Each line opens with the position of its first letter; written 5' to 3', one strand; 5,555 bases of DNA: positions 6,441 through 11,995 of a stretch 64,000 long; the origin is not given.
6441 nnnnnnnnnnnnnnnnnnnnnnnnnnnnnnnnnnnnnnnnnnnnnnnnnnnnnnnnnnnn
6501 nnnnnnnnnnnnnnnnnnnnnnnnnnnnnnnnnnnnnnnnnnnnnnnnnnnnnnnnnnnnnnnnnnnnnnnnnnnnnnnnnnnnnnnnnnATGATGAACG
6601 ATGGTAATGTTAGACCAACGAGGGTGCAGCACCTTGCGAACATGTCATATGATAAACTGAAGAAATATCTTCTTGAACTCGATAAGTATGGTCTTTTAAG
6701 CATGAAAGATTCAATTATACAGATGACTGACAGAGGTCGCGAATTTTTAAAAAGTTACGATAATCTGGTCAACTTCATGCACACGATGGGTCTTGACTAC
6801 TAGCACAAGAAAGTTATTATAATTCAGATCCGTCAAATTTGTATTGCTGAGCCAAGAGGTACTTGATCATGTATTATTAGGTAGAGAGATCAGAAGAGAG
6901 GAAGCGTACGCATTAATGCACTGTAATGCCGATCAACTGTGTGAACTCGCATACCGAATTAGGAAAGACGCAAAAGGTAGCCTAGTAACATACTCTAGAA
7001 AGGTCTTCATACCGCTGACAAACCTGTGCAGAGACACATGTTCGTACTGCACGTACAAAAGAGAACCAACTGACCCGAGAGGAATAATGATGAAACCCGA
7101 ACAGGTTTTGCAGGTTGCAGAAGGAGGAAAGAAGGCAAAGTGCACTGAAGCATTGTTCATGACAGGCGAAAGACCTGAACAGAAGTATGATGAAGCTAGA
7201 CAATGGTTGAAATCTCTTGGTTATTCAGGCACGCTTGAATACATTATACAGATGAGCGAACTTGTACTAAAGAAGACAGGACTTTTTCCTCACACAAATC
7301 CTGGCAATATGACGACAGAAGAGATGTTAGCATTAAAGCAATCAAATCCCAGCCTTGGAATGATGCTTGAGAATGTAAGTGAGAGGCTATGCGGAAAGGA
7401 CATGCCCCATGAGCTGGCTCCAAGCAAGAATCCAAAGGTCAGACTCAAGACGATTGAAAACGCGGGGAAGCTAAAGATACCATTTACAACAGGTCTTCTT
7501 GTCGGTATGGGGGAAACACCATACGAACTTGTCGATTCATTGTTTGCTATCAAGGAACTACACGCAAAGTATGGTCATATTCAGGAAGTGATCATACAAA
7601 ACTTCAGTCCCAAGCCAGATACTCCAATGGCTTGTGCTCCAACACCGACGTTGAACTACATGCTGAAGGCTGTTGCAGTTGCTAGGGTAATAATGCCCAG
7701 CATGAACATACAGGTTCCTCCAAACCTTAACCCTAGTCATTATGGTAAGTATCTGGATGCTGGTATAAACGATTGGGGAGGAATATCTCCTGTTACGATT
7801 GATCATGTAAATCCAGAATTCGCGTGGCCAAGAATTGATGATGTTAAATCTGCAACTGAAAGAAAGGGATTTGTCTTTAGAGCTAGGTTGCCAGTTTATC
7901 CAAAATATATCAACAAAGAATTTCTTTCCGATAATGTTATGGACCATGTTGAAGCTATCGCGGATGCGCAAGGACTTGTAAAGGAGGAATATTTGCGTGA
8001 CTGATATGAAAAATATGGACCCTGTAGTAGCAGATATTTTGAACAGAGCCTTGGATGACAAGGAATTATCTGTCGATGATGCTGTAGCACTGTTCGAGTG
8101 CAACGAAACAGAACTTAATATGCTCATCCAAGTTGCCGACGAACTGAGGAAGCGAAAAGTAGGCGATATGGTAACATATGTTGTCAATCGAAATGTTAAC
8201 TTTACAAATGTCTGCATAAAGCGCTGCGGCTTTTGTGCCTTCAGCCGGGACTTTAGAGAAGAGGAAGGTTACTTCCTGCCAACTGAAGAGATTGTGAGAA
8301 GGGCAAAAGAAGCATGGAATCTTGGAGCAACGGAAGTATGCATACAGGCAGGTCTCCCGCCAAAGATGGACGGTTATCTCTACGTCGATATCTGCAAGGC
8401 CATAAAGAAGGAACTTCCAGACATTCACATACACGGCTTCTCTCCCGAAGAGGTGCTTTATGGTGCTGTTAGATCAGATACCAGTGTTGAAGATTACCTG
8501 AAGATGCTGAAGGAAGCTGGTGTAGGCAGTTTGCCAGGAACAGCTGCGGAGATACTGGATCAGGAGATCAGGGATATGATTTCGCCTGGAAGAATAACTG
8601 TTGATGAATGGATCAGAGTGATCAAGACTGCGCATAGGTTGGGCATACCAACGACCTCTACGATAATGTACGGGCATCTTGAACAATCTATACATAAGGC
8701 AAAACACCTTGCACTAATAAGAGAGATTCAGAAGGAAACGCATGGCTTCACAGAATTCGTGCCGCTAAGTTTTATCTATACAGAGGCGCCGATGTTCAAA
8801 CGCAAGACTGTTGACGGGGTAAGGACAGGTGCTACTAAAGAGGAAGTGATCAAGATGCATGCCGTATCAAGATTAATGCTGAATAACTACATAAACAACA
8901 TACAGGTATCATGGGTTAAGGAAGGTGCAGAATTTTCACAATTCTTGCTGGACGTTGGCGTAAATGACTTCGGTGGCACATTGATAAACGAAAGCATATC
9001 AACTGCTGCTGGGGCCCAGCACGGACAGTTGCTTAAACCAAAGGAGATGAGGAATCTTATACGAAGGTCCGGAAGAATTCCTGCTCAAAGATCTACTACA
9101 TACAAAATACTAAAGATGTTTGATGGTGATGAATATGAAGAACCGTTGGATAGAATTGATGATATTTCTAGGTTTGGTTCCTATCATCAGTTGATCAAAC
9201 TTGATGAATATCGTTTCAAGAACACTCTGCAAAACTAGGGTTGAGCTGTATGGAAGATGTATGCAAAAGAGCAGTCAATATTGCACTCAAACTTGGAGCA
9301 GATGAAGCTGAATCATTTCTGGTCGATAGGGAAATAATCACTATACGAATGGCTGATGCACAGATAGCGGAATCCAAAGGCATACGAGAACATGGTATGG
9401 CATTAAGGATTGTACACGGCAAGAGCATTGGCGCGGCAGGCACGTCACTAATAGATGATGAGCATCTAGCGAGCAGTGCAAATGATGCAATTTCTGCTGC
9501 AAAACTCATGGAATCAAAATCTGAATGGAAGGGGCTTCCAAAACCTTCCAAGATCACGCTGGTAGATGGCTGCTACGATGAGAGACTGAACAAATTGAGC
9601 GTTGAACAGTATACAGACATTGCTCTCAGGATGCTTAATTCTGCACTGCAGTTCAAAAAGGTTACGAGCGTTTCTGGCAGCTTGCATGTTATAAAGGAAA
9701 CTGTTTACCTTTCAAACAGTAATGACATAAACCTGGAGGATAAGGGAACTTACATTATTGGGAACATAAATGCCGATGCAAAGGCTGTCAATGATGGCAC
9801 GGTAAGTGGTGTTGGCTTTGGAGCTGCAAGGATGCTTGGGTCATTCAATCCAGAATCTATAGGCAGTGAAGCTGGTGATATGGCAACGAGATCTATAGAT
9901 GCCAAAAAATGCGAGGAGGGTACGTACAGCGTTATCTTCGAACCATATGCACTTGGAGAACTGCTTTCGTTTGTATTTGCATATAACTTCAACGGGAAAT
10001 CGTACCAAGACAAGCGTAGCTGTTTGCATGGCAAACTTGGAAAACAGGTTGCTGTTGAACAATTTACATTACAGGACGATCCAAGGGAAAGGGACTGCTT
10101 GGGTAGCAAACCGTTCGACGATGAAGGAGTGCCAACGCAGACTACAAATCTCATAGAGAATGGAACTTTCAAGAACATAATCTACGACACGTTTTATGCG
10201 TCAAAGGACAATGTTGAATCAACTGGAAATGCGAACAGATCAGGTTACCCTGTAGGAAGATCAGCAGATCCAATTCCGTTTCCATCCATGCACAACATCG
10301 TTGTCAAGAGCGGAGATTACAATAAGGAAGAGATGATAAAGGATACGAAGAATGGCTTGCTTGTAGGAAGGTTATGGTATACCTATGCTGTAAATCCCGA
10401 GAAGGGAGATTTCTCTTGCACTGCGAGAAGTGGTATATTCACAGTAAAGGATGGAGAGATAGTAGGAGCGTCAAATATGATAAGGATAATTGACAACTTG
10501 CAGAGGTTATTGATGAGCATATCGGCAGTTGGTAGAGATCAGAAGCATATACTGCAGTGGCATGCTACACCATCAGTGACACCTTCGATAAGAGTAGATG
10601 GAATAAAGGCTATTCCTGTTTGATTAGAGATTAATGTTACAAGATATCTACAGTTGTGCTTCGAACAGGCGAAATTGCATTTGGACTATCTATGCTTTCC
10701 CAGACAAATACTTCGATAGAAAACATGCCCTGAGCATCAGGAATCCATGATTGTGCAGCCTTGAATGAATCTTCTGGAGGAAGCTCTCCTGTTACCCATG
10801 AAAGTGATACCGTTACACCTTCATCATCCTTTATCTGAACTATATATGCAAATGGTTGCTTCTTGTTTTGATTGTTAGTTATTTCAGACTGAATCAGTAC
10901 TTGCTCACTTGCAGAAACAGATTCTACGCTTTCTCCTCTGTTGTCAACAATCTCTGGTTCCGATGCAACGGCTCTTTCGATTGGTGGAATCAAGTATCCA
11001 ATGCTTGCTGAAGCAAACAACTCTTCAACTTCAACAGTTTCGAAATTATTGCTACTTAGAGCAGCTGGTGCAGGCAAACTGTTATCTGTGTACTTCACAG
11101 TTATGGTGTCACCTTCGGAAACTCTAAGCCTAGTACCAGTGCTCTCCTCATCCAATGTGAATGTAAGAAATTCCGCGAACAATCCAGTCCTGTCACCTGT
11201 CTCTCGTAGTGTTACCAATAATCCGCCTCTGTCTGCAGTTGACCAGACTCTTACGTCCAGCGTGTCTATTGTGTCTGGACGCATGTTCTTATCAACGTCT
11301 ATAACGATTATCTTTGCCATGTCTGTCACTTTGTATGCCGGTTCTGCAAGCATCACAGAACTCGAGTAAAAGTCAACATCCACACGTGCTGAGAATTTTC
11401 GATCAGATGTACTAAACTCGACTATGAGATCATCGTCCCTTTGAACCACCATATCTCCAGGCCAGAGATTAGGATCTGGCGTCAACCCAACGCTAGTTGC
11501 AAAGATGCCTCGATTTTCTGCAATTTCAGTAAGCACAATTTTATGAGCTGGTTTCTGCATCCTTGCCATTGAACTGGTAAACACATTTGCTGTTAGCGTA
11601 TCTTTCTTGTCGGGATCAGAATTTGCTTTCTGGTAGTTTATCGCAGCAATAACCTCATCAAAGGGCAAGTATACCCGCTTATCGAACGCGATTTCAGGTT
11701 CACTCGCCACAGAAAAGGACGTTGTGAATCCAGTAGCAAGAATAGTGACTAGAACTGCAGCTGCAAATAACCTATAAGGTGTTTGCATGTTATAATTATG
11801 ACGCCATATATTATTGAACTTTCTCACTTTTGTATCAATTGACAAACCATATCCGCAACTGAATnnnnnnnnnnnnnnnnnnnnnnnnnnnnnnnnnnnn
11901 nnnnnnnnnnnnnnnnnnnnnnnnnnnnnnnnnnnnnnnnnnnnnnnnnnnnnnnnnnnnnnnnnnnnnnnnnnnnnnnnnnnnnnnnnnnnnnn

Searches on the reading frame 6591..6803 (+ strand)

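Call 97: search_protein_families(library=pfam, proteins=[window:6591-6803:+], max_evalue=0.001)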
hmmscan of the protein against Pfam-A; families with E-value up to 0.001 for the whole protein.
window:6591-6803:+ (70 aa): 1 family
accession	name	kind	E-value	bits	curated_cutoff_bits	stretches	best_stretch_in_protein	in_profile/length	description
PF14947.12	HTH_45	-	1e-09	38.7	25.5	1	3-62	16-75/77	Winged helix-turn-helix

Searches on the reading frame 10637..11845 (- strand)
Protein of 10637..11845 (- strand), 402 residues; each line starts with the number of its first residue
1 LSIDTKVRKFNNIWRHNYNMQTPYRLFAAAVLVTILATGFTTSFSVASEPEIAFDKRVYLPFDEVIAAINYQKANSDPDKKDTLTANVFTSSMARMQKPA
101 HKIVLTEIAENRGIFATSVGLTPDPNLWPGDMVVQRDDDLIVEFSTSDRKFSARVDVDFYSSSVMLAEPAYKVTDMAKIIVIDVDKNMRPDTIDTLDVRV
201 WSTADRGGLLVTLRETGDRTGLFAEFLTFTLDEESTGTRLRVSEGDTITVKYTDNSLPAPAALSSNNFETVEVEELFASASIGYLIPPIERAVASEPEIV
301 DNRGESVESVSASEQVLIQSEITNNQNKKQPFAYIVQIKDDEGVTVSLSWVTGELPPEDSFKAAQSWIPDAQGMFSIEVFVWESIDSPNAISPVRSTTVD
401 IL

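Call 4: search_protein_families(library=pfam, proteins=[window:10637-11845:-], max_evalue=0.01)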
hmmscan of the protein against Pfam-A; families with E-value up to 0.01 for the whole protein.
window:10637-11845:- (402 aa): 0 families

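Call 5: search_protein_families(library=ncbifam, proteins=[window:10637-11845:-], max_evalue=0.01)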
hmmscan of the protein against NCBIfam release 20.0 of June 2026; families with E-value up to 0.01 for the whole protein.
window:10637-11845:- (402 aa): 1 family
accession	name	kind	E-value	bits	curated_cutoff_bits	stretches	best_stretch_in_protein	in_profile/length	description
NF052345.1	S_layer_anammox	exception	1.5e-14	52.5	1400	1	56-255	1057-1262/1596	Kustd1514 family S-layer glycoprotein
